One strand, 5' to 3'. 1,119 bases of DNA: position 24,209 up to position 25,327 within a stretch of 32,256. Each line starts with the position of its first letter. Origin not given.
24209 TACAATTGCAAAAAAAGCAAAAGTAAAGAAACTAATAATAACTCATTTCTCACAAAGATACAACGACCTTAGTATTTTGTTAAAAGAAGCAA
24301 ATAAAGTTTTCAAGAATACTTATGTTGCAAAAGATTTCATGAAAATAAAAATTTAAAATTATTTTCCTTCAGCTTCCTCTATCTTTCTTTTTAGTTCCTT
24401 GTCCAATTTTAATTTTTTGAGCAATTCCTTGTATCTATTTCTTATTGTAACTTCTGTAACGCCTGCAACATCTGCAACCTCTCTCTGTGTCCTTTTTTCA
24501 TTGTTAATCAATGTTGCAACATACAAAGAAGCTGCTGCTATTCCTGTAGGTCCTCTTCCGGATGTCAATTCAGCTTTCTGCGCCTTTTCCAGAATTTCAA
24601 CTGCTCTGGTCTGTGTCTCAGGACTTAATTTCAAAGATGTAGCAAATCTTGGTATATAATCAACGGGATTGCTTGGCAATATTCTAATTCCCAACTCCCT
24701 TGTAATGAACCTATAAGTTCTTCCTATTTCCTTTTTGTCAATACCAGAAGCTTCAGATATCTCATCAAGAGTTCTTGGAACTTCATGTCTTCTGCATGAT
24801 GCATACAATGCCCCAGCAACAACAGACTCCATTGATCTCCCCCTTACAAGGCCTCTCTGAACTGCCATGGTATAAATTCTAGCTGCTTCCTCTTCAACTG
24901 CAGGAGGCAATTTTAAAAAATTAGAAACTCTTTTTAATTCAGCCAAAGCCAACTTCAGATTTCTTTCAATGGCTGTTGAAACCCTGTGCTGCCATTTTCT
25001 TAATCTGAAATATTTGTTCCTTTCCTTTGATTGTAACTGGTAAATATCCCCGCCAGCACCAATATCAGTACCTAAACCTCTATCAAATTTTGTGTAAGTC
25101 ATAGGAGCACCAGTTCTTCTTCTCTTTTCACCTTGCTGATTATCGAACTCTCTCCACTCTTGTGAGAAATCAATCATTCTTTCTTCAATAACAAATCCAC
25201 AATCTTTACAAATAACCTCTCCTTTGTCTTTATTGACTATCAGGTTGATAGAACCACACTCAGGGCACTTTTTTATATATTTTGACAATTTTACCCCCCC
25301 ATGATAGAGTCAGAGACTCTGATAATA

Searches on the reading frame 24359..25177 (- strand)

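Call 70: search_protein_families(library=pfam, proteins=[window:24359-25177:-], max_evalue=0.0001)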
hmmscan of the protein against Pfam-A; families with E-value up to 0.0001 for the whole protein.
window:24359-25177:- (272 aa): 2 families
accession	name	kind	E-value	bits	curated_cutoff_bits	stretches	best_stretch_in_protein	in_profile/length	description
PF00382.24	TFIIB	-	3.9e-48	161.9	23.6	2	169-254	6-91/92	Transcription factor TFIIB repeat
PF04545.22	Sigma70_r4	-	1.5e-06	28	24.1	1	226-257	18-49/50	Sigma-70, region 4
